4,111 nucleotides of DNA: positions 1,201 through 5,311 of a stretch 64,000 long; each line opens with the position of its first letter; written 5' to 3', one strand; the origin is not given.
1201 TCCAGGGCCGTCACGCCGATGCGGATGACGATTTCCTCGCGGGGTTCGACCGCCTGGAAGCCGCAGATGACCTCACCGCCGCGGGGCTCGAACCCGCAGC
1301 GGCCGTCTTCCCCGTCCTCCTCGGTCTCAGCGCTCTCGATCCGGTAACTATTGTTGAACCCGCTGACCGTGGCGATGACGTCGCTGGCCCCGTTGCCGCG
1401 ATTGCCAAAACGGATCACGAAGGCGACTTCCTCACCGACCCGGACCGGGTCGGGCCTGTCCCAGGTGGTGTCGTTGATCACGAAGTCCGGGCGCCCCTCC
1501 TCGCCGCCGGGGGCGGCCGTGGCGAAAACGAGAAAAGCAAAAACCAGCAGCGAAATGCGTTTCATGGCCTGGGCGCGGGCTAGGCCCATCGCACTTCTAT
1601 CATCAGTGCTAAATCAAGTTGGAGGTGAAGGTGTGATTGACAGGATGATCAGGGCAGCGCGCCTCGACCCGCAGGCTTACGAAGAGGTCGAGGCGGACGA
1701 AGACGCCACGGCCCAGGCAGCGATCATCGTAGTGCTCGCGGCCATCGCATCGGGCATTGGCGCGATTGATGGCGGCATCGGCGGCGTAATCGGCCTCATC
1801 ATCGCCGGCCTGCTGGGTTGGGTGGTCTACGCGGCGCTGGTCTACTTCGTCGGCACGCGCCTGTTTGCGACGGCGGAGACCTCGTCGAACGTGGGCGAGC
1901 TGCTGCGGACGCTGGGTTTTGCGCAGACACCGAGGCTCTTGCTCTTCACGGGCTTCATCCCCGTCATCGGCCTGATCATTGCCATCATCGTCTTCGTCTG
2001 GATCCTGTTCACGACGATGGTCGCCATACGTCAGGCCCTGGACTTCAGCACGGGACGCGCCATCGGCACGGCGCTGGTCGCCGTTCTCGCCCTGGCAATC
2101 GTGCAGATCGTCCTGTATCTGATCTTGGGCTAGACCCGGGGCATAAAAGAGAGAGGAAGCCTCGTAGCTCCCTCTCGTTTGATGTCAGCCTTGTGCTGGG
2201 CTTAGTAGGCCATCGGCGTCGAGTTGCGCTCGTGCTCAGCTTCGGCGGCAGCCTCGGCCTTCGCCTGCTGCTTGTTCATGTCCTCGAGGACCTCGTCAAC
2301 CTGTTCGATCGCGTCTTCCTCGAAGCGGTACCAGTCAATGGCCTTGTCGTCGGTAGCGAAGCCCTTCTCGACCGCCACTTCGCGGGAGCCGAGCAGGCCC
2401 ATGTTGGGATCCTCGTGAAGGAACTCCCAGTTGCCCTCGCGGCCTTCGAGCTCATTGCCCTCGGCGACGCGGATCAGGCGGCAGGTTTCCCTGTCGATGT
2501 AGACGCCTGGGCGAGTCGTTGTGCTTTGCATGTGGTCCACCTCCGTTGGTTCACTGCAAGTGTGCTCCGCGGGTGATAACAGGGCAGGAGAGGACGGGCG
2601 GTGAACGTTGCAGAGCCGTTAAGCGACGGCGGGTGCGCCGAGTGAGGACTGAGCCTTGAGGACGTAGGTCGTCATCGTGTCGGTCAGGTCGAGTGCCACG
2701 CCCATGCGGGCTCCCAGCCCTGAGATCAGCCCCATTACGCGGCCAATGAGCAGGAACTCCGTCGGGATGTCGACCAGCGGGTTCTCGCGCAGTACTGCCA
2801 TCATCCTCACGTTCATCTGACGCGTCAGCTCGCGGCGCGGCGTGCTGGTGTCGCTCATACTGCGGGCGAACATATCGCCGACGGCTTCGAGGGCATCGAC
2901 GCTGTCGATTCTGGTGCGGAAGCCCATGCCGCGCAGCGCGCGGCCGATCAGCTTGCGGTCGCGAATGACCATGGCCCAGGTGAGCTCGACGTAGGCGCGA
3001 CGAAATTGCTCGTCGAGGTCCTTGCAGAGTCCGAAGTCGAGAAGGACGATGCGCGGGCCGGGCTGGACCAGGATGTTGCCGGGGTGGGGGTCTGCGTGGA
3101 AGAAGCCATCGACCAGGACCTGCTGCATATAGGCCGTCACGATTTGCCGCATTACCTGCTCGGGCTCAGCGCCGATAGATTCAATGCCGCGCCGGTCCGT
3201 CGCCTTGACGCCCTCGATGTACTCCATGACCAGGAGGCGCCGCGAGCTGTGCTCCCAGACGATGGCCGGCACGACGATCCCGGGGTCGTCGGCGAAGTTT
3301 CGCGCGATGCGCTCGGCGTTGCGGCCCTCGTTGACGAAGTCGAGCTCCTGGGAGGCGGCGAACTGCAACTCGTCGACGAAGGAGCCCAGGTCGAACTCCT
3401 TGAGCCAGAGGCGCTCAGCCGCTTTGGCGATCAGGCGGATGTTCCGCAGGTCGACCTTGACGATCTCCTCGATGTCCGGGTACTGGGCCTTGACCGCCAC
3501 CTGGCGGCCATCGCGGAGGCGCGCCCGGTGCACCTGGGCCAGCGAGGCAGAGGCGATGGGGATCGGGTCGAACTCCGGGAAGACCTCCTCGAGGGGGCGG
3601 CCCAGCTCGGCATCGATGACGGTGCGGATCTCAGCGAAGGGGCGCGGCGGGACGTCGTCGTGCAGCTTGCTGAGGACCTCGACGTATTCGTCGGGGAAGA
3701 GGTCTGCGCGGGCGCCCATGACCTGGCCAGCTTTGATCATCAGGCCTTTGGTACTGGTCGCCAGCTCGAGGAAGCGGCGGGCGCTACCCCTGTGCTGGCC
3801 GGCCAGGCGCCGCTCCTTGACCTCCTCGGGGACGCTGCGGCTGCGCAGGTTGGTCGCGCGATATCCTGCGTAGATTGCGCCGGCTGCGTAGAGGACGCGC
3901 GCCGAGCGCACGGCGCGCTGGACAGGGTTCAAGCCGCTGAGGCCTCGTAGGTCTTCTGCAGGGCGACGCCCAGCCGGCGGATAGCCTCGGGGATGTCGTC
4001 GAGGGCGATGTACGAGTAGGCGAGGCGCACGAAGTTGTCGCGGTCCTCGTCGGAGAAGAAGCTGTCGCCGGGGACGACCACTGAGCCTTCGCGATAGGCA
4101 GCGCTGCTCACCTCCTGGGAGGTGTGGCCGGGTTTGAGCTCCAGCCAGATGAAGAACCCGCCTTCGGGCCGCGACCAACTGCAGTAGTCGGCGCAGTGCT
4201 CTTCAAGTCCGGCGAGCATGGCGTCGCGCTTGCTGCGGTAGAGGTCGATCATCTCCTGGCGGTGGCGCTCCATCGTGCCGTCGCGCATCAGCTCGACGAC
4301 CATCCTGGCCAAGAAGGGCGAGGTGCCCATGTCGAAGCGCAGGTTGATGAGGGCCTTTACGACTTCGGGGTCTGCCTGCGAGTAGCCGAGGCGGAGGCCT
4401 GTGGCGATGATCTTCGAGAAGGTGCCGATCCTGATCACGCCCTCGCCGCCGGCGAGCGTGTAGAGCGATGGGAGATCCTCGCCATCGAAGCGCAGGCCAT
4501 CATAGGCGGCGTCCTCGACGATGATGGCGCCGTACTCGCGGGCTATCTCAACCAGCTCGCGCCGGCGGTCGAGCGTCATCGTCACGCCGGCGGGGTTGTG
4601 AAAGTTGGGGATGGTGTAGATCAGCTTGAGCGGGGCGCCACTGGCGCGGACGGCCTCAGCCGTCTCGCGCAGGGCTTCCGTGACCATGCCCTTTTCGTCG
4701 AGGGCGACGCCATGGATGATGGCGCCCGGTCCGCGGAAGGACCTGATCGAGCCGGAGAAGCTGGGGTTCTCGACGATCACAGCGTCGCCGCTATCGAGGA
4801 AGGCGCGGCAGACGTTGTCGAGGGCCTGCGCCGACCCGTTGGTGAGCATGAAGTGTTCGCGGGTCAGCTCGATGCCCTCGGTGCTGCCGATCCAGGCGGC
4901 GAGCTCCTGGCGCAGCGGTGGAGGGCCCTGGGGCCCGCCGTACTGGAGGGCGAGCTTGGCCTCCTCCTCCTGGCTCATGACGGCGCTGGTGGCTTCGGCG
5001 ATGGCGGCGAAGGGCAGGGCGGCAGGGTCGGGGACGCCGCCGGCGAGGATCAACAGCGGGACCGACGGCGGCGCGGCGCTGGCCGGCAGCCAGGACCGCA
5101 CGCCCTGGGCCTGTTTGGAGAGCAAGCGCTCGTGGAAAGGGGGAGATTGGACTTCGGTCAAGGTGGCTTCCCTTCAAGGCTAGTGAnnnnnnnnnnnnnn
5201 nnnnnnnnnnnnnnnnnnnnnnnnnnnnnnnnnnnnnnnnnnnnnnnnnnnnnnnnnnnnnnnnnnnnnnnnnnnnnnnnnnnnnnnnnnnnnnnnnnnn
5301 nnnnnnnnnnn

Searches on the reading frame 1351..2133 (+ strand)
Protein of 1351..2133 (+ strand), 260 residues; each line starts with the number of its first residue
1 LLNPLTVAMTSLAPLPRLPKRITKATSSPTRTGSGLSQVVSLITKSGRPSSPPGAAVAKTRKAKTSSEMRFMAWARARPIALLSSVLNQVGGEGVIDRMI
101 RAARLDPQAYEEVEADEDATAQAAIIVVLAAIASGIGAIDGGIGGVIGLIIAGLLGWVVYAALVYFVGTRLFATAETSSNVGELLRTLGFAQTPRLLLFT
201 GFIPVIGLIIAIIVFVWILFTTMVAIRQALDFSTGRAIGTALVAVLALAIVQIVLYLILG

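Call 21: search_protein_families(library=pfam, proteins=[window:1351-2133:+], max_evalue=0.00001)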
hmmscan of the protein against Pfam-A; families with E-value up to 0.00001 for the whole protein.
window:1351-2133:+ (260 aa): 1 family
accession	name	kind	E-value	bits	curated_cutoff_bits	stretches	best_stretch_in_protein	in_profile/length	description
PF04893.22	Yip1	-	1.1e-11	45.3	28.6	1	108-255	9-172/173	Yip1 domain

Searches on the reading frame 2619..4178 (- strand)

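Call 21: search_protein_families(library=pfam, proteins=[window:2619-4178:-], max_evalue=0.00001)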
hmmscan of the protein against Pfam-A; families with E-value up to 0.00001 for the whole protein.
window:2619-4178:- (519 aa): 3 families
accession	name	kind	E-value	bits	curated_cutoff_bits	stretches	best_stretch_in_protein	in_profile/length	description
PF03109.22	ABC1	-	2.9e-81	272.7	22.9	1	171-411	1-240/244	ABC1 atypical kinase-like domain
PF00069.31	Pkinase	-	2.4e-06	27.6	31.7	1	298-391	57-151/263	Protein kinase domain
PF01636.29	APH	-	9e-06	26.1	23.2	0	347-385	154-197/239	Phosphotransferase enzyme family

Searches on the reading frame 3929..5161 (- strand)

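Call 21: search_protein_families(library=pfam, proteins=[window:3929-5161:-], max_evalue=0.00001)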
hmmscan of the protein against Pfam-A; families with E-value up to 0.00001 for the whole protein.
window:3929-5161:- (410 aa): 2 families
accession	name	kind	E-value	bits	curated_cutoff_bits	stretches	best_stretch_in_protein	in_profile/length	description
PF00155.27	Aminotran_1_2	-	1.8e-39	136.4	19.7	1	50-397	18-361/361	Aminotransferase class I and II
PF12897.13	Asp_aminotransf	-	5.5e-11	42.4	27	1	169-401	164-409/421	Aspartate amino-transferase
